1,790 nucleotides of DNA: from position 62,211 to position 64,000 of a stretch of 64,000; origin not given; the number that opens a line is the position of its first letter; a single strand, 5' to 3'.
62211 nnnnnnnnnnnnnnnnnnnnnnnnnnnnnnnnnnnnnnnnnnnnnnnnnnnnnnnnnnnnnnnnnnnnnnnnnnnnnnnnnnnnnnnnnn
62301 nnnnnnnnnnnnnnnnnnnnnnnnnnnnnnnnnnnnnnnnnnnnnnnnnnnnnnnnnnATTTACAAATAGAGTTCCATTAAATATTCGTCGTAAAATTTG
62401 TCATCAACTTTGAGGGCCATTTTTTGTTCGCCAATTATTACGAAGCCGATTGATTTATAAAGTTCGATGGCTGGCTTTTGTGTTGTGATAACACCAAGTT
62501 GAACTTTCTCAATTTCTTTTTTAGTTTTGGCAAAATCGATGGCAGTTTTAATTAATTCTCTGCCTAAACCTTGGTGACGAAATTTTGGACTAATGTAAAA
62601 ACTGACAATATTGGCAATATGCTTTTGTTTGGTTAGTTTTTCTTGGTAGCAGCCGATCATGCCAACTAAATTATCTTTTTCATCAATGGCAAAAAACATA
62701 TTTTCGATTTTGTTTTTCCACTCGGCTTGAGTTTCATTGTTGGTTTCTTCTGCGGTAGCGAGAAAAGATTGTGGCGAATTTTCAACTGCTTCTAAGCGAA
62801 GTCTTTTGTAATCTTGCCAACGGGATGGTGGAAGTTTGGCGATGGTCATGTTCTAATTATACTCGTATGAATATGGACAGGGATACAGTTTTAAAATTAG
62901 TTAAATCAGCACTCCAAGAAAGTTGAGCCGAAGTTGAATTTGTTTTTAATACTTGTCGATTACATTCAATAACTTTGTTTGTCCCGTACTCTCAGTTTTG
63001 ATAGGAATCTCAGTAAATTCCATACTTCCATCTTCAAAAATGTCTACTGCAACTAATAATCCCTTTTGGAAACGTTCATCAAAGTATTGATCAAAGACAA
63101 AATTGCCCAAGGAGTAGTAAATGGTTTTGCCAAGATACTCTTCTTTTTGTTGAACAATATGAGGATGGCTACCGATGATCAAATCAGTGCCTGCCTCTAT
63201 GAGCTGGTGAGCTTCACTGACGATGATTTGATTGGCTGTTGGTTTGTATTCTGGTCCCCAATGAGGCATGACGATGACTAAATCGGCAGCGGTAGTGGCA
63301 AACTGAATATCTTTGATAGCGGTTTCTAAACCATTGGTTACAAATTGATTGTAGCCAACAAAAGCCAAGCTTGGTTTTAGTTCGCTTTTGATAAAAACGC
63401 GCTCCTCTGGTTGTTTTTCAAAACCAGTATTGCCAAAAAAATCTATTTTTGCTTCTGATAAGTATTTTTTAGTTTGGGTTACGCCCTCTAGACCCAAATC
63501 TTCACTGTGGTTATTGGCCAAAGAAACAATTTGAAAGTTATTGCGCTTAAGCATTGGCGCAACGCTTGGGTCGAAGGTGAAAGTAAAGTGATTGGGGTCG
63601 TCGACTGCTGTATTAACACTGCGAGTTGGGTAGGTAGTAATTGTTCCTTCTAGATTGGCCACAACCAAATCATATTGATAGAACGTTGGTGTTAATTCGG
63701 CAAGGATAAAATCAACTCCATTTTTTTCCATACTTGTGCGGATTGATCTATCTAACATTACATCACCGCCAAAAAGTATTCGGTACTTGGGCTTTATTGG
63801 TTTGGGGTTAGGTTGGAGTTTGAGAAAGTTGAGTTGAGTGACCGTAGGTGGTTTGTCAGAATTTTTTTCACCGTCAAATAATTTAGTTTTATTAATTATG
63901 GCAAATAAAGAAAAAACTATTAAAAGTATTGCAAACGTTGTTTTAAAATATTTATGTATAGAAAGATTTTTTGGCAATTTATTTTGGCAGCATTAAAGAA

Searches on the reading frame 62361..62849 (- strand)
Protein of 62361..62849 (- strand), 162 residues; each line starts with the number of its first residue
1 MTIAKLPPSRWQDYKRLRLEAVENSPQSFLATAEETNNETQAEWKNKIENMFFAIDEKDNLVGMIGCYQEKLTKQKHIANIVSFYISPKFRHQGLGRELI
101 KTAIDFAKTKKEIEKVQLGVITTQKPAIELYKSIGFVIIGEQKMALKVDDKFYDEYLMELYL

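Call 8: search_protein_families(library=ncbifam, proteins=[window:62361-62849:-])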
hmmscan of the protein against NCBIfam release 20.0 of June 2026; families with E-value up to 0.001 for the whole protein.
window:62361-62849:- (162 aa): 23 families
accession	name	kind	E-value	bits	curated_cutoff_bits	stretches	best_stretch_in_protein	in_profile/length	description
NF053587.1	SpmdActasePaiA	equivalog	5.1e-13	49.2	250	1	23-146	31-157/172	spermidine/spermine N(1)-acetyltransferase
TIGR01575.1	rimI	equivalog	1e-12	48.4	86.4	1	33-143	16-119/132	ribosomal protein S18-alanine N-acetyltransferase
NF040503.1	resist_ArsN1a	equivalog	7e-11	42.1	170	1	30-160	27-157/159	arsinothricin resistance N-acetyltransferase ArsN1 family A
NF007527.0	PRK10140.1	equivalog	2.2e-09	37.4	236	1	46-158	49-158/162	N-acetyltransferase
TIGR03585.1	PseH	equivalog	2.1e-07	31.1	93.1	1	46-158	47-155/156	UDP-4-amino-4,6-dideoxy-N-acetyl-beta-L-altrosamine N-acetyltransferase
NF000487.1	stat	exception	3.1e-07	30.1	420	1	37-141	66-166/189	streptothricin N-acetyltransferase STAT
NF005840.0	PRK07757.1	equivalog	8.7e-07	29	154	1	45-148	38-130/153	N-acetyltransferase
TIGR03448.1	mycothiol_MshD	equivalog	1e-06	28.3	163.1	1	20-139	171-288/294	mycothiol synthase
NF007025.1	PRK09491.1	equivalog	4.2e-06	26.8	173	1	79-139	63-122/145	ribosomal protein S18-alanine N-acetyltransferase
NF043067.1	AAC_6p_group_E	equivalog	1.7e-05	24.7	140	1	33-114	22-106/140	aminoglycoside 6'-N-acetyltransferase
NF011709.0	PRK15130.1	equivalog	2e-05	24.5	218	1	55-152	62-156/186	spermidine N1-acetyltransferase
NF040504.1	resist_ArsN1b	equivalog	8.1e-05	22.5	210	1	43-143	40-140/159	arsinothricin resistance N-acetyltransferase ArsN1 family B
NF007807.0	PRK10514.1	equivalog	8.4e-05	22.5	134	1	47-143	48-129/147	acetyltransferase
NF002959.0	PRK03624.1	equivalog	0.00012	21.8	124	1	77-137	71-130/147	GNAT family acetyltransferase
NF040501.1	resist_ArsN2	equivalog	0.00015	21.4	125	1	45-144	20-109/133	arsenic resistance N-acetyltransferase ArsN2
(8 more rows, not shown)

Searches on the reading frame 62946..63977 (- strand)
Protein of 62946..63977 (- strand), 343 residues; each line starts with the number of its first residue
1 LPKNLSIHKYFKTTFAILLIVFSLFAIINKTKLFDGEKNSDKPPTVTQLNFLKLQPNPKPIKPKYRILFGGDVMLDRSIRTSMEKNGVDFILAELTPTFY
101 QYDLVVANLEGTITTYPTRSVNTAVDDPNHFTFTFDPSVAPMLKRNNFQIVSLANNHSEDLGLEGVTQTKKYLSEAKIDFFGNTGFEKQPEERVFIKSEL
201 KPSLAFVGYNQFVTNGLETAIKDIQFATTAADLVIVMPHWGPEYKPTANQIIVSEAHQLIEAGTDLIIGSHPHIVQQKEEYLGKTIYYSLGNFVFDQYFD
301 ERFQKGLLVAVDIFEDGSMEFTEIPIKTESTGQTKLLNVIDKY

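Call 7: search_protein_families(library=pfam, proteins=[window:62946-63977:-])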
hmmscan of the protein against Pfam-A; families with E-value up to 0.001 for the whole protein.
window:62946-63977:- (343 aa): 1 family
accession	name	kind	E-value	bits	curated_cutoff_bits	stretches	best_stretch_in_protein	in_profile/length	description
PF09587.15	PGA_cap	-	2.4e-53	181.7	27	1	67-297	2-255/255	Bacterial capsule synthesis protein PGA_cap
